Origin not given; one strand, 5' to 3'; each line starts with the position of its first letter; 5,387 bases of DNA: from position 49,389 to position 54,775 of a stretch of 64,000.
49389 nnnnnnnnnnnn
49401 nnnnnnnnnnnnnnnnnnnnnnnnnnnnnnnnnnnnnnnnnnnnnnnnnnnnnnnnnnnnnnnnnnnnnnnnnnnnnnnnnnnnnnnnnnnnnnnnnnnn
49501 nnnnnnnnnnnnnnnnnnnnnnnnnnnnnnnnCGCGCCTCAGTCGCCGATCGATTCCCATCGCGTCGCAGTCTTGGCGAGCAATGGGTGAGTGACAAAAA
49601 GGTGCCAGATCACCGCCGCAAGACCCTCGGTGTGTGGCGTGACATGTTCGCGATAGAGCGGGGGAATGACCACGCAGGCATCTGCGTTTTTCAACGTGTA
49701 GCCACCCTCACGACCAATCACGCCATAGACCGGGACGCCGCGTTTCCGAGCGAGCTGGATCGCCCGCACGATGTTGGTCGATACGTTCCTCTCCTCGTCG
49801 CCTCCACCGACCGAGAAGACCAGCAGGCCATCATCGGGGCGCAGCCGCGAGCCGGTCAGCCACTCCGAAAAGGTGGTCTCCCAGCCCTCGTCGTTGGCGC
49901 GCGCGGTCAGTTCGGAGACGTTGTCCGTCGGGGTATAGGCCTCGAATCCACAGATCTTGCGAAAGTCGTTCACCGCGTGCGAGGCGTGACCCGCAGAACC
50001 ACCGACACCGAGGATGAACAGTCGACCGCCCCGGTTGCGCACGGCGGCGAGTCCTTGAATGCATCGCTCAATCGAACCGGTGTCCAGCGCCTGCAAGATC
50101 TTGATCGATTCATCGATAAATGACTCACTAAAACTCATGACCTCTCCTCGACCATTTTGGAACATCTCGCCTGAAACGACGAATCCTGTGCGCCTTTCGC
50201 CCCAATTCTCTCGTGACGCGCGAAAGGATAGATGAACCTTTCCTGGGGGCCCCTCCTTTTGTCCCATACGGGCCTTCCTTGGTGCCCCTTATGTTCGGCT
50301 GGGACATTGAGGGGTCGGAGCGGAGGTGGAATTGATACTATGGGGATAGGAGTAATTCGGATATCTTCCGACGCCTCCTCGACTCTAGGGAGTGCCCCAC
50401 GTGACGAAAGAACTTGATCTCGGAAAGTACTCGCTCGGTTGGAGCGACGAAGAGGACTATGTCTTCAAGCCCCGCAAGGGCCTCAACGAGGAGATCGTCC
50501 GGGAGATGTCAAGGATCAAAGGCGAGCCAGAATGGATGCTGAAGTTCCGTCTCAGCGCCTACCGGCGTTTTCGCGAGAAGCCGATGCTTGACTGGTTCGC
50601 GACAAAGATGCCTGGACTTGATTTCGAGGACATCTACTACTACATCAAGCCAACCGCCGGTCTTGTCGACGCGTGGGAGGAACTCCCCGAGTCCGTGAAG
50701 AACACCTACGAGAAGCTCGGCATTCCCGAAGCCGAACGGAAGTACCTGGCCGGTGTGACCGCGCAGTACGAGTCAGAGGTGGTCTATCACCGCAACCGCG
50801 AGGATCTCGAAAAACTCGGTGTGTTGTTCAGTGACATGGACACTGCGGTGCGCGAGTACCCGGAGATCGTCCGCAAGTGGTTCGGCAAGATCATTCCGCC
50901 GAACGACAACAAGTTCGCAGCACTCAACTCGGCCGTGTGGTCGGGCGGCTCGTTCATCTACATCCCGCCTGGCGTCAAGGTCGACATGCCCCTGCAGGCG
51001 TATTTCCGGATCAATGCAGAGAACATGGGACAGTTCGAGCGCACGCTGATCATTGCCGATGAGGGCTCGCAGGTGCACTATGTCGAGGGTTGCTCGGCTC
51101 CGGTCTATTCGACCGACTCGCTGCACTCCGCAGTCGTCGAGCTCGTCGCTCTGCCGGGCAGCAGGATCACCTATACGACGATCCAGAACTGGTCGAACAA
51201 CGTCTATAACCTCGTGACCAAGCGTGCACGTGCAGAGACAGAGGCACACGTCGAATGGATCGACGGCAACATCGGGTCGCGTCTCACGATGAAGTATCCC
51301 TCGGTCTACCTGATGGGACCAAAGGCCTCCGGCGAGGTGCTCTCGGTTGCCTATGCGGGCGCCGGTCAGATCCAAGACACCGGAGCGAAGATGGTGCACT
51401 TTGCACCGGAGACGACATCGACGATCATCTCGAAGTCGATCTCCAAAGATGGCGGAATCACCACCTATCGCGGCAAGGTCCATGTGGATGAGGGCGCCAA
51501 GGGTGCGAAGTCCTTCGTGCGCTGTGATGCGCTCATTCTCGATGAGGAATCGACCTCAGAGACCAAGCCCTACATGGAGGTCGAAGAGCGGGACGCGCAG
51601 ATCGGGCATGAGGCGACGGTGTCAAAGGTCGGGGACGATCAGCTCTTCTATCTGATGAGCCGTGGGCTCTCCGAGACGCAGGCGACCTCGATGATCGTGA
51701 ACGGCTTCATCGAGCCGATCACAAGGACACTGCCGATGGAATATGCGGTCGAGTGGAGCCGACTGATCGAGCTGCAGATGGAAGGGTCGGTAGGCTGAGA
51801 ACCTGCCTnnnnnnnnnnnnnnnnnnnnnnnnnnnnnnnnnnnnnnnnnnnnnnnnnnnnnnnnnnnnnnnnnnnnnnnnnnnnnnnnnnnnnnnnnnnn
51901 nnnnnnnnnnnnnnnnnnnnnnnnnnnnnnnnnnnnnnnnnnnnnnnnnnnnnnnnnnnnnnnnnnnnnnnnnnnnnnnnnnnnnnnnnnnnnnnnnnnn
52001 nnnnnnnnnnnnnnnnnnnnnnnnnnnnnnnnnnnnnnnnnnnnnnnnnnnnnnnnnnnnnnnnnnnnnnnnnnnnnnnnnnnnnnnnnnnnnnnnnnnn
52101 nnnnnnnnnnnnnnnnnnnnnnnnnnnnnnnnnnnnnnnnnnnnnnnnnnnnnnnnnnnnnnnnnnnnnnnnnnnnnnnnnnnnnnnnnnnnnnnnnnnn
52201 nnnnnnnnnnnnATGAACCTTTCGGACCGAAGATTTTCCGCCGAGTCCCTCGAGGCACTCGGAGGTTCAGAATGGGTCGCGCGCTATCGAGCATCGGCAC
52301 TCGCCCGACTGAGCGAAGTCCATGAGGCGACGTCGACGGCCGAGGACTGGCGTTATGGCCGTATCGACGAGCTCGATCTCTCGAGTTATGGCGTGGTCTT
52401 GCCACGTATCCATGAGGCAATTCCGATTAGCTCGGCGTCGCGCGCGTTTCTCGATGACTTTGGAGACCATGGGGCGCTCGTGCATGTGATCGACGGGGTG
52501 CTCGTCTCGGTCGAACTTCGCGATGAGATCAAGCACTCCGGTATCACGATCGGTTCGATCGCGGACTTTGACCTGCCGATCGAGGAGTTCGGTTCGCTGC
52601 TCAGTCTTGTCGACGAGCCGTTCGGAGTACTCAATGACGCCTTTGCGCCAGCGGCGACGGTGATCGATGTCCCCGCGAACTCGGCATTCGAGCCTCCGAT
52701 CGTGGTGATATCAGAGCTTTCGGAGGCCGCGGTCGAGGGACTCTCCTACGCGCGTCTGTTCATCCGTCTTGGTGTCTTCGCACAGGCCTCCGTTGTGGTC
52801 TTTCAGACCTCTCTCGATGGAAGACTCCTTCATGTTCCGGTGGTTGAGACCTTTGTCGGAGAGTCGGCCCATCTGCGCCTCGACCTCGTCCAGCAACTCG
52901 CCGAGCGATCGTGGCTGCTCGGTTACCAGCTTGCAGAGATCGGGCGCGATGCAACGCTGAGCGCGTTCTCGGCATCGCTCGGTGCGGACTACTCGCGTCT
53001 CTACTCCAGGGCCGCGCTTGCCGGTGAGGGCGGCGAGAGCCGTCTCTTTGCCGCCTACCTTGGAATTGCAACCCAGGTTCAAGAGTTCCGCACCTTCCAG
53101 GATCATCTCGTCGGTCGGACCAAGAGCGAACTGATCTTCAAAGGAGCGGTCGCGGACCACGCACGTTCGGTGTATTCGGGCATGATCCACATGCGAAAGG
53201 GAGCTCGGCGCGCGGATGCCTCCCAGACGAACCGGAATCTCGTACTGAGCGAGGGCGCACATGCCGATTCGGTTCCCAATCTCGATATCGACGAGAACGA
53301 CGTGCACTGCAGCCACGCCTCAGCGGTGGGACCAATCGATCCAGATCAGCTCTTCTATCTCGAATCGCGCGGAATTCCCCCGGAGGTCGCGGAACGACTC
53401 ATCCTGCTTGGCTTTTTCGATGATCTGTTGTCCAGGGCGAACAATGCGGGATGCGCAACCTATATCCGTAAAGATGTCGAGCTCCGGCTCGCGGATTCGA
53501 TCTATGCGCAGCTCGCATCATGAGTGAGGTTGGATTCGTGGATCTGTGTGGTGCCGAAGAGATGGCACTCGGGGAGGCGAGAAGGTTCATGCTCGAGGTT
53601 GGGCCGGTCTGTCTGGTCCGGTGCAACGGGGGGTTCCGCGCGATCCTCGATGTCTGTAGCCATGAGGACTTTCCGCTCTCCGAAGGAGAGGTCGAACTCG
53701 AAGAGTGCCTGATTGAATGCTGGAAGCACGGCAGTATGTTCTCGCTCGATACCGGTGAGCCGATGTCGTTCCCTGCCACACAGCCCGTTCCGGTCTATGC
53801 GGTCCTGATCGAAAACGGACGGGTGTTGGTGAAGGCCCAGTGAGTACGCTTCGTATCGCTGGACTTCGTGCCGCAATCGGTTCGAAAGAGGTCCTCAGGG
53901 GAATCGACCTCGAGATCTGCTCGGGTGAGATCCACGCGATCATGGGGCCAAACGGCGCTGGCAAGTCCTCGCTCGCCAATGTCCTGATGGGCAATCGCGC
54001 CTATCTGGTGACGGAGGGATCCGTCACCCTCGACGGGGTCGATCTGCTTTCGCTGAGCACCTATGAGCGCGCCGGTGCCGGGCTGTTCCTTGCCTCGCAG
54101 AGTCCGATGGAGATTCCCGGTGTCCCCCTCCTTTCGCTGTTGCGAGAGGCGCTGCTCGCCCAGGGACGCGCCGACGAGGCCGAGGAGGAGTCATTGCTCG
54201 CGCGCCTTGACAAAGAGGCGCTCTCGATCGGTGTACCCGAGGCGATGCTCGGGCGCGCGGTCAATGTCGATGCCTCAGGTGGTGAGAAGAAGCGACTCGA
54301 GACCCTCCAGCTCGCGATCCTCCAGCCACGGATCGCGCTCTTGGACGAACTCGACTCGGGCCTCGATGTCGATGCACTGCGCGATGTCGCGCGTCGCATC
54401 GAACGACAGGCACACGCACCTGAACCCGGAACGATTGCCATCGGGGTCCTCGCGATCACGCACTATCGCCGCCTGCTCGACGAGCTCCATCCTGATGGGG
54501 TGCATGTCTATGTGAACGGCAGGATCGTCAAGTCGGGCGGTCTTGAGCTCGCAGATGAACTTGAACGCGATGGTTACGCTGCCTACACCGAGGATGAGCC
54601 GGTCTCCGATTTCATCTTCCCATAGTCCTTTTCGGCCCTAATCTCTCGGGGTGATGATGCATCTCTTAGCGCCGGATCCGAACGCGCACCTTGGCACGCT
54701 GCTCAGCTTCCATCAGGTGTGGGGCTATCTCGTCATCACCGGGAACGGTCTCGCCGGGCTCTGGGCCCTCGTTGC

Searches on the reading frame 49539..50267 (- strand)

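Call 21: search_protein_families(library=pfam, proteins=[window:49539-50267:-], max_evalue=0.01)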
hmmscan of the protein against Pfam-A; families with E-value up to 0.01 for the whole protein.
window:49539-50267:- (242 aa): 1 family
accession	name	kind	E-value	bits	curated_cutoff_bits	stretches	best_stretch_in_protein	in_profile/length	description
PF13580.11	SIS_2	-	2.9e-08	34.3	27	1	51-184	3-137/138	SIS domain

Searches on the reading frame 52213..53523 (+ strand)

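Call 21: search_protein_families(library=pfam, proteins=[window:52213-53523:+], max_evalue=0.01)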
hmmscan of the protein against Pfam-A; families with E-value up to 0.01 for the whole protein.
window:52213-53523:+ (436 aa): 2 families
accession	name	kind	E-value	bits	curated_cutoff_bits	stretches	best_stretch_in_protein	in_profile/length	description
PF01458.23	SUFBD_core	-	8.6e-65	218.9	27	1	176-401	8-232/232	SUF system FeS cluster assembly, SufBD core domain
PF19295.5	SufBD_N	-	0.0018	18.4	23.5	1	19-163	23-170/172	SufBD protein N-terminal region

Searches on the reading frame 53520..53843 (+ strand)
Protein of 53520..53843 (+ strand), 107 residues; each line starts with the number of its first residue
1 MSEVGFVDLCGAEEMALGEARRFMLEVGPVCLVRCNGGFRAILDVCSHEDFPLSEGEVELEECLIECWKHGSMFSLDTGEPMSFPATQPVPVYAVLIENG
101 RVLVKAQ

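Call 21: search_protein_families(library=pfam, proteins=[window:53520-53843:+], max_evalue=0.01)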
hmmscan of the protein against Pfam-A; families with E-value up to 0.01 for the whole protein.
window:53520-53843:+ (107 aa): 2 families
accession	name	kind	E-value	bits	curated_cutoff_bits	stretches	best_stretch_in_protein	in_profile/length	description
PF00355.32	Rieske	-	4.9e-14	52.5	20.3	1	7-93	3-87/88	Rieske [2Fe-2S] domain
PF13806.12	Rieske_2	-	1.8e-07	31.5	27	1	6-105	2-104/104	Rieske-like [2Fe-2S] domain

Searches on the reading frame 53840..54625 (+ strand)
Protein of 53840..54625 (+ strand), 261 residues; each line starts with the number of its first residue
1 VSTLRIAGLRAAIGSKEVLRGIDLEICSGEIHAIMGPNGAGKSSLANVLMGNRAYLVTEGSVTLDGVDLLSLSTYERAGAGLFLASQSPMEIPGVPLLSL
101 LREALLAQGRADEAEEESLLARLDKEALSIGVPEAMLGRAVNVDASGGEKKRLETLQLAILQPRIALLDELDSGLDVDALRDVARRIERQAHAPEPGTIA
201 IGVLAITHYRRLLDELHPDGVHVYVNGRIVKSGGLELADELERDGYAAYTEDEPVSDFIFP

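Call 21: search_protein_families(library=pfam, proteins=[window:53840-54625:+], max_evalue=0.01)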
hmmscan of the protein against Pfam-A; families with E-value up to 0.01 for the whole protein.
window:53840-54625:+ (261 aa): 5 families
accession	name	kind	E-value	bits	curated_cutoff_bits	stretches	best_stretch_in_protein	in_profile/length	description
PF00005.33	ABC_tran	-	2e-17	64.5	25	1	19-170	1-134/137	ABC transporter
PF02463.25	SMC_N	-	6.8e-06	26.1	40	0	29-49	24-44/220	RecF/RecN/SMC N terminal domain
PF13304.12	AAA_21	-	2.6e-05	24.9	27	0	162-192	254-288/304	AAA domain, putative AbiEii toxin, Type IV TA system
PF03193.22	RsgA_GTPase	-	0.0015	18.9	30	1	26-58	103-135/174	RsgA GTPase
PF13191.12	AAA_16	-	0.0028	18.6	32.6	1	30-173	25-145/167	AAA ATPase domain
